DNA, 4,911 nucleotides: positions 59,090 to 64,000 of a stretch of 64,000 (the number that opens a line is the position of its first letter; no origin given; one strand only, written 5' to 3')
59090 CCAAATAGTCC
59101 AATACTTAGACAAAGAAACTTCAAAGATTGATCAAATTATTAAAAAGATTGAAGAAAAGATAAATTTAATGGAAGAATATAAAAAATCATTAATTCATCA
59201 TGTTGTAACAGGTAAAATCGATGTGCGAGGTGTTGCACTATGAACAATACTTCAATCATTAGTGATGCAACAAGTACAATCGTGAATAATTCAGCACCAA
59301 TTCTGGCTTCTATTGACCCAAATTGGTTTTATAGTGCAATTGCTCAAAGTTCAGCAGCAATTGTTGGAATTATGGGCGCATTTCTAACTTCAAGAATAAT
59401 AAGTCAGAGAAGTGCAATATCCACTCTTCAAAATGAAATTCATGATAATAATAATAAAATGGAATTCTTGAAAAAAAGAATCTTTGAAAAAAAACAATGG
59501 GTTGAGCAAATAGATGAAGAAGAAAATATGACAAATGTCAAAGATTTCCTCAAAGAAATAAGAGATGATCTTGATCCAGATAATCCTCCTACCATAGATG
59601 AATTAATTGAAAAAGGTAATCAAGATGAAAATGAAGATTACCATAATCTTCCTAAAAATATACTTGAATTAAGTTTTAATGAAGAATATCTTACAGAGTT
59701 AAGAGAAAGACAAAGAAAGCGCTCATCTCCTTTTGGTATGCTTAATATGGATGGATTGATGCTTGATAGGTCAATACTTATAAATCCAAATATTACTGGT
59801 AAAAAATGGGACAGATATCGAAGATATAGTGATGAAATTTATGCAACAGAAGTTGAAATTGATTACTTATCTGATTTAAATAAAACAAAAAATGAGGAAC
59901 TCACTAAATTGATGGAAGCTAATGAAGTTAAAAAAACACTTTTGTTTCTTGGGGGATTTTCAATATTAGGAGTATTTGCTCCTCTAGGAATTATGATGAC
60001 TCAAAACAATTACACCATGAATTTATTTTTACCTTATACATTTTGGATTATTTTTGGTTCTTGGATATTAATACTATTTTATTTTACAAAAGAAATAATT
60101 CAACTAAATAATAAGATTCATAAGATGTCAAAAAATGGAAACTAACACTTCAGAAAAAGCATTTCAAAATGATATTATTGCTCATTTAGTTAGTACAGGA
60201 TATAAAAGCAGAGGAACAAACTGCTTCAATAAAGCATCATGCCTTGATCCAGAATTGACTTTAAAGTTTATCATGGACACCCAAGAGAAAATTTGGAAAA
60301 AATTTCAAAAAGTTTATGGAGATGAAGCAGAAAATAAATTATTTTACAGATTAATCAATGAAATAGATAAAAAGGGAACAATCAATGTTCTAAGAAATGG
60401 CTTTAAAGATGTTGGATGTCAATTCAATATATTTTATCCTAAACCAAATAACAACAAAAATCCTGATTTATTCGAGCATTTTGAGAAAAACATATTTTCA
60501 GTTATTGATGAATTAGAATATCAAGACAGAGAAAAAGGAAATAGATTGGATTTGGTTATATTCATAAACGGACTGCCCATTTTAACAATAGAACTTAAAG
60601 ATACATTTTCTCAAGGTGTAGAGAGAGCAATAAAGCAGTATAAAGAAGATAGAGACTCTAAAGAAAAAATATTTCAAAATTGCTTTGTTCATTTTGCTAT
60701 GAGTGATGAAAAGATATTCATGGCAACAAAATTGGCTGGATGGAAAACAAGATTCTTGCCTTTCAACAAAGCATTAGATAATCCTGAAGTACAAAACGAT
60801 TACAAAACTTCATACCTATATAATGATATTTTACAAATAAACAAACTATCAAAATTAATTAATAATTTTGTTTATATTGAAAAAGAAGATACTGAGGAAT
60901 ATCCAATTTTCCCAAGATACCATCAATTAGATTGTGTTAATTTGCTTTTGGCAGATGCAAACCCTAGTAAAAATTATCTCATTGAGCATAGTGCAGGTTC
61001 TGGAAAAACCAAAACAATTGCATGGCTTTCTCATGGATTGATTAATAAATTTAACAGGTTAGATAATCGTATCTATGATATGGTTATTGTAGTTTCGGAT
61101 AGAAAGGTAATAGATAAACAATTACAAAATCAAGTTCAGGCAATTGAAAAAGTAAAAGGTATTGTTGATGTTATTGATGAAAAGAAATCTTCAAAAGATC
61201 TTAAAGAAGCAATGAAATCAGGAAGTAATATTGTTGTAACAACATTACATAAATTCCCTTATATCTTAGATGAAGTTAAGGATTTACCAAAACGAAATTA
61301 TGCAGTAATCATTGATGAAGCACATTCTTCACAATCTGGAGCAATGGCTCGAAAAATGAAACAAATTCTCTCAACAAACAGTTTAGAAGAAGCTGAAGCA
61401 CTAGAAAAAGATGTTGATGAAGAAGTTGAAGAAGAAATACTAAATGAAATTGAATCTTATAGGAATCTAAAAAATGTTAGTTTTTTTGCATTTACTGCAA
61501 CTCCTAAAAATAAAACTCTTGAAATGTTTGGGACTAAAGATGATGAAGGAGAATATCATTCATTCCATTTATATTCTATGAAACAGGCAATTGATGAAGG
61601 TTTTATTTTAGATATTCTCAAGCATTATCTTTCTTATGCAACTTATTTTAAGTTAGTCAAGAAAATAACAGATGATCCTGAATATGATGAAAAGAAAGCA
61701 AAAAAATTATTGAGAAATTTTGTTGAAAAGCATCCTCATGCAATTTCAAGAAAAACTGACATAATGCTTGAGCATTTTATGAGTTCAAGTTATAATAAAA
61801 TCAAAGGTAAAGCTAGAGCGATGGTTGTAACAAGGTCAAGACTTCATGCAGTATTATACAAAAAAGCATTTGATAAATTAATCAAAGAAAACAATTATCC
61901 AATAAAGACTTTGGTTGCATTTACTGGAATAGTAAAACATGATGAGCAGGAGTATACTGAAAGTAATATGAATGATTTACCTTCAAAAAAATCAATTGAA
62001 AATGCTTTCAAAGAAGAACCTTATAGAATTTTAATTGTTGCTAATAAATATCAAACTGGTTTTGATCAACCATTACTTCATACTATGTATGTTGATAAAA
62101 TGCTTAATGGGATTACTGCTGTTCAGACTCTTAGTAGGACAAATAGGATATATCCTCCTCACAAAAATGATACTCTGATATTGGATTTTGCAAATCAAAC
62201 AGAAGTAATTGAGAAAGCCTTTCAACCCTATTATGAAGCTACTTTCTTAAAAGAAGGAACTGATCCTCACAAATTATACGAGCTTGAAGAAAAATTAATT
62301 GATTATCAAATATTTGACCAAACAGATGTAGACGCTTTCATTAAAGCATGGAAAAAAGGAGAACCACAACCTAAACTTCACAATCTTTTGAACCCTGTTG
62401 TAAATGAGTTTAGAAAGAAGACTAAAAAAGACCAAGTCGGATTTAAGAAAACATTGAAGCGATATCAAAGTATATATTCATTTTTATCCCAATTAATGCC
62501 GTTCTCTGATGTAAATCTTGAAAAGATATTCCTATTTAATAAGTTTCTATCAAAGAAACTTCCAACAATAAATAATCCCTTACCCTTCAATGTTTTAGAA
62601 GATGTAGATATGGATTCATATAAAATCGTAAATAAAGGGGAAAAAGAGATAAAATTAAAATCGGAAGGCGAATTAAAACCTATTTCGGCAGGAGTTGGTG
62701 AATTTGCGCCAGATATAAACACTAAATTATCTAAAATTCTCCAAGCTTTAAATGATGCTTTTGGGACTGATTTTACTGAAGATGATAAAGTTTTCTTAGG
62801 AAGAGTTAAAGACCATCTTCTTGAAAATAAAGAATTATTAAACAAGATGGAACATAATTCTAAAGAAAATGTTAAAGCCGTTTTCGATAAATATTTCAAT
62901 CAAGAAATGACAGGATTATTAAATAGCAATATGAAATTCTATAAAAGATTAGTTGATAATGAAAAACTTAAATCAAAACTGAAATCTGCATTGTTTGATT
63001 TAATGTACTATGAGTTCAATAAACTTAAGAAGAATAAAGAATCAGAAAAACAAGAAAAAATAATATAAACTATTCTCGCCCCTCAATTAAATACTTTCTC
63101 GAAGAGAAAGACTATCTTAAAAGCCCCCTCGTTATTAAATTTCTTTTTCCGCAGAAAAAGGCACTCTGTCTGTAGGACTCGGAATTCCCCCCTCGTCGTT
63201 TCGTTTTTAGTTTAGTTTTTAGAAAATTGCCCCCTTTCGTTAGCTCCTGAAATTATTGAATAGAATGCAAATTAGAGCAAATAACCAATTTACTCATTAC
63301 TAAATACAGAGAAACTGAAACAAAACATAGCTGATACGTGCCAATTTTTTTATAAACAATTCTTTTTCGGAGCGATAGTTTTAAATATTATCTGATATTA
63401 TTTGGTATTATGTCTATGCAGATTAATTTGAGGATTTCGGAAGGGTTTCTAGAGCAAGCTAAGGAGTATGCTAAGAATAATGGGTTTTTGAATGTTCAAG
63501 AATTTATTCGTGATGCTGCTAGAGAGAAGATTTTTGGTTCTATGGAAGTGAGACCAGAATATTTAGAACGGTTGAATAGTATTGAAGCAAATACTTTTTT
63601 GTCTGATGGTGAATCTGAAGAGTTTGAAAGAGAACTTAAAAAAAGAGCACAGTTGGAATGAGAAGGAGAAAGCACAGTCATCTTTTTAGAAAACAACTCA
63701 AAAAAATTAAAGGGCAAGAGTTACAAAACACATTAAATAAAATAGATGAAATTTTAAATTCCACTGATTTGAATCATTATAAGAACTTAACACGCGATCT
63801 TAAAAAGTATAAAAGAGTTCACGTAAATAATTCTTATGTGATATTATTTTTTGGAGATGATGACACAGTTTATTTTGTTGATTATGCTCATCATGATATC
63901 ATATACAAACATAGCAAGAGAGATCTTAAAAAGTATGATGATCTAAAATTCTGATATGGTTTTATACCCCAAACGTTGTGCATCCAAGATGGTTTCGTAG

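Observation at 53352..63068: A type I R-M operon carries three embedded genes of unknown function (X1, X2, X3), two of them membrane proteins. This is a candidate novel defense module piggybacking on hsdMSR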

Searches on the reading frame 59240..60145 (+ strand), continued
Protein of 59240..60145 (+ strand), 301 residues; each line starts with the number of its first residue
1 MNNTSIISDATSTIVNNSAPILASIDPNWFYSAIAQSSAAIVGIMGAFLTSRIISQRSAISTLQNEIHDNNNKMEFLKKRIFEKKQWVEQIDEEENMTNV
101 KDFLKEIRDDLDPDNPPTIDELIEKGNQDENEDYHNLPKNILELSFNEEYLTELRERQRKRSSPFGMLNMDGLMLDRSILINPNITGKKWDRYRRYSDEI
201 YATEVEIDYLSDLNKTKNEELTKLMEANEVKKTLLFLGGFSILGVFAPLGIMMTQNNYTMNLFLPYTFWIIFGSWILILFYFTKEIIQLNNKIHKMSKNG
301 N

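Call 90: search_solved_structures(query=A4, max_evalue=1)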
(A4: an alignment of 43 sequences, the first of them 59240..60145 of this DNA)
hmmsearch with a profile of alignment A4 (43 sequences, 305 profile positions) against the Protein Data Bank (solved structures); distinct sequences matched with E-value up to 1: 24.
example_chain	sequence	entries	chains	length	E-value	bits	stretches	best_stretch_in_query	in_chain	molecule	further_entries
4uy3_A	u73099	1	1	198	0.04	16.9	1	36-205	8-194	SEPTATION RING FORMATION REGULATOR EZRA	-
8r7c_A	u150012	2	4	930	0.045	16.7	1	47-187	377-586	DNA mismatch repair protein Msh2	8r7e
3omw_A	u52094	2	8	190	0.1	15.5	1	31-67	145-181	CG14216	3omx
3p9y_A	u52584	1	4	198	0.11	15.5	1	31-67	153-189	CG14216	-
3fdf_A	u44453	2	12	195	0.11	15.4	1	31-67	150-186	FR253 | Serine phosphatase of RNA polymerase II CTD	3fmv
4imi_B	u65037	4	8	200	0.12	15.4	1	31-66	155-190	CG14216 | LD40846p | Ssu72 ortholog, LD40846p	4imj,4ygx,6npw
7tbi_M1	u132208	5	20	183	0.17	14.9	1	75-214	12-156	Nsp1 | NUP62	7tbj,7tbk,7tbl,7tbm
6r17_A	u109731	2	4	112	0.21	14.5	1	58-142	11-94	Synaptonemal complex central element protein 2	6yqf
5cws_C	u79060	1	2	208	0.24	14.3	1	76-214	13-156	Nucleoporin NSP1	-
6jfv_B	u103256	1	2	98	0.41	13.6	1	43-110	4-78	Keratin, type II cytoskeletal 5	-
5aps_A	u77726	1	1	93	0.44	13.5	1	36-83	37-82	GENERAL CONTROL PROTEIN GCN4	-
4zry_B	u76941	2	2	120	0.53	13.2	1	44-98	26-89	Keratin, type II cytoskeletal 1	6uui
5eqz_A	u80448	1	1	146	0.6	13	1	47-145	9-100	Rev protein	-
6n2y_b2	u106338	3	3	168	0.61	13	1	78-178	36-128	ATP synthase subunit b | Bacillus PS3 ATP synthase subunit b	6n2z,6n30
9jc1_A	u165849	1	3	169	0.66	12.9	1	78-178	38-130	ATP synthase subunit b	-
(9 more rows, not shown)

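Call 109: search_dna_similar(query=window:59240-60145:+, collection=plasmids, mode=protein, max_evalue=0.001, max_rows=10)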
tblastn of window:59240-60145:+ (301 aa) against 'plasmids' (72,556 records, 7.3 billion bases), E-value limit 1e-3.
No match.

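Call 111: search_protein_families(library=phrogs, proteins=[window:59240-60145:+], max_evalue=0.01)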
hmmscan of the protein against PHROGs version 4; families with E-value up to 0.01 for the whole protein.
window:59240-60145:+ (301 aa): 1 family
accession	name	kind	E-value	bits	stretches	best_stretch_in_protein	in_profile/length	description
phrog_739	-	lysis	0.00017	22.8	1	30-100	7-75/122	Rz-like spanin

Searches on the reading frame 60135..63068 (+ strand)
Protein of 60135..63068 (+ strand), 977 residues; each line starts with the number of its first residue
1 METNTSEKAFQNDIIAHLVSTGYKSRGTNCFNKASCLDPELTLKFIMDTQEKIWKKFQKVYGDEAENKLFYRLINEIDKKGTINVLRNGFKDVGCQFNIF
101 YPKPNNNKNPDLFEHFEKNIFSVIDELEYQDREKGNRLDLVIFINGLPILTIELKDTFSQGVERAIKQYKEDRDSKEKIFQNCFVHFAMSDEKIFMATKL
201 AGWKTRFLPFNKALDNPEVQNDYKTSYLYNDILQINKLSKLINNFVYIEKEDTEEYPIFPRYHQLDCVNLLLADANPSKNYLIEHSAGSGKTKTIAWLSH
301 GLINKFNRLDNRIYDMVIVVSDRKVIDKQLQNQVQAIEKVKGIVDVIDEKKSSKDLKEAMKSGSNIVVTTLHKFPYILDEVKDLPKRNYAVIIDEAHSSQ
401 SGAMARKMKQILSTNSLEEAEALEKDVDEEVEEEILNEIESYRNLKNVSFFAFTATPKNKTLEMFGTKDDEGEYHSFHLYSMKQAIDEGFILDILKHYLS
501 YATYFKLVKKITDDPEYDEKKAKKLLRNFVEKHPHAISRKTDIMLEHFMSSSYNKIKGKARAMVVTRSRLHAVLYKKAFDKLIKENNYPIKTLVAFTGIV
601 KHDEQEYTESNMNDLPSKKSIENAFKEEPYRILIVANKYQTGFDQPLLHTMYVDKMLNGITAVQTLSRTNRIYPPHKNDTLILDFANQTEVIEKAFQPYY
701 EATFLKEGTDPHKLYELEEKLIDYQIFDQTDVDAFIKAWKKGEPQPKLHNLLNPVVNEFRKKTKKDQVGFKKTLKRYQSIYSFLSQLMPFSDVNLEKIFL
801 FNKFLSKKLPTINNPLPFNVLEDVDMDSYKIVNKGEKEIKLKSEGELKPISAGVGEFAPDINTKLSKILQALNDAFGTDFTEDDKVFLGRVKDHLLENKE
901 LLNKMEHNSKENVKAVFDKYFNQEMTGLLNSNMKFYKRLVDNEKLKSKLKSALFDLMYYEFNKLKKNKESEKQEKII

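Call 3: search_protein_families(library=pfam, proteins=[window:60135-63068:+], max_evalue=1)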
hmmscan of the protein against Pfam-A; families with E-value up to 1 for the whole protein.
window:60135-63068:+ (977 aa): 11 families
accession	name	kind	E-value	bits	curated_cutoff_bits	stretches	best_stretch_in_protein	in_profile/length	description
PF18766.7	SWI2_SNF2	-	1.3e-24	87.5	26.7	2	264-414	2-145/221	SWI2/SNF2 ATPase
PF04313.20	HSDR_N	-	1.3e-16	61.5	25.1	1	113-201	104-194/198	Type I restriction enzyme R protein N terminus (HSDR_N)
PF04851.21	ResIII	-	1.1e-14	55.1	22.5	1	260-457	4-162/164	Type III restriction enzyme, res subunit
PF22679.2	T1R_D3-like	-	2.7e-13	51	27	1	620-686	88-157/158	Type I restriction enzyme subunit R domain 3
PF00270.35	DEAD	-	2.4e-11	44.1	26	1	263-463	3-165/167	DEAD/DEAH box helicase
PF13245.12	AAA_19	-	0.053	14.1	25.1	1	275-404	8-107/134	AAA domain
PF00216.26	Bac_DNA_binding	-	0.071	13.8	22.4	1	506-559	5-58/90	Bacterial DNA-binding protein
PF00517.22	GP41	-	0.12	12.7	29.6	1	313-383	20-87/197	Retroviral envelope protein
PF13604.12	AAA_30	-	0.13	12.4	27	1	286-411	26-112/191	AAA domain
PF09636.16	XkdW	-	0.19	12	24.6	0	721-747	15-41/57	XkdW protein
PF18481.7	DUF5616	-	0.98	10.1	27.6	1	367-433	50-115/140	Domain of unknown function (DUF5616)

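Call 4: search_protein_families(library=padloc, proteins=[window:60135-63068:+], max_evalue=1)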
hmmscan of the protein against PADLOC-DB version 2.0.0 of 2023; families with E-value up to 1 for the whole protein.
window:60135-63068:+ (977 aa): 6 families
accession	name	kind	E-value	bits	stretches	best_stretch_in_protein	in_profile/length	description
PDLC03040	REase_I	-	5.2e-38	128.5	1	75-783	69-775/1029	Type I restriction enzyme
PDLC03048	REase_I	-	4.3e-33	112.5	3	4-412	3-396/976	Type I restriction enzyme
PDLC03044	REase_I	-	4e-17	59.5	2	113-495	111-459/1034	Type I restriction enzyme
PDLC03041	REase_I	-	9.7e-16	54.9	3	619-696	665-741/1099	Type I restriction enzyme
PDLC03046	REase_I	-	8.5e-14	48.4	2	603-689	648-732/1025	Type I restriction enzyme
PDLC03045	REase_I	-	1.6e-09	34.3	2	612-760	609-748/995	Type I restriction enzyme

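Call 5: search_protein_families(library=ncbifam, proteins=[window:60135-63068:+], max_evalue=1)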
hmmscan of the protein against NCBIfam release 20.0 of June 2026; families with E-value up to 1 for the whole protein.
window:60135-63068:+ (977 aa): 2 families
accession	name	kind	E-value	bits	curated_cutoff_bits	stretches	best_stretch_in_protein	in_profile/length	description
TIGR00348.1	hsdR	subfamily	1.8e-67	228.4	284.55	2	7-414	1-398/674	HsdR family type I site-specific deoxyribonuclease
NF004411.0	PRK05759.1-2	equivalog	0.54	10.3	131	0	328-440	38-153/156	F0F1 ATP synthase subunit B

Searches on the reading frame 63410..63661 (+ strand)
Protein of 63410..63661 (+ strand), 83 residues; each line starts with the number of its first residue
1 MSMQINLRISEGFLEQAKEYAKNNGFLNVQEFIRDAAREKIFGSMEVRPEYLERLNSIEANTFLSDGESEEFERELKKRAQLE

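Call 99: search_protein_families(library=pfam, proteins=[window:63410-63661:+], max_evalue=0.01)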
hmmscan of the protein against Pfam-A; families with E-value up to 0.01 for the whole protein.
window:63410-63661:+ (83 aa): 3 families
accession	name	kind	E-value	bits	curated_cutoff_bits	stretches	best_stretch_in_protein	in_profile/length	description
PF19891.5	DUF6364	-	0.0022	18.8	27.3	1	1-25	1-25/70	Family of unknown function (DUF6364)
PF12441.14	CopG_antitoxin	-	0.0024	19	28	1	3-39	43-78/79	CopG antitoxin of type II toxin-antitoxin system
PF19807.5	DUF6290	-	0.0068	17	27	0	2-41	2-39/72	Family of unknown function (DUF6290)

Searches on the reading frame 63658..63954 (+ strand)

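Call 99: search_protein_families(library=pfam, proteins=[window:63658-63954:+], max_evalue=0.01)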
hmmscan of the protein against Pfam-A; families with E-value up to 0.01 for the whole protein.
window:63658-63954:+ (98 aa): 1 family
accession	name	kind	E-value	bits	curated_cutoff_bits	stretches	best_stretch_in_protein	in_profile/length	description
PF15738.11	YafQ_toxin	-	0.0036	18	30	1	5-82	4-86/88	Bacterial toxin of type II toxin-antitoxin system, YafQ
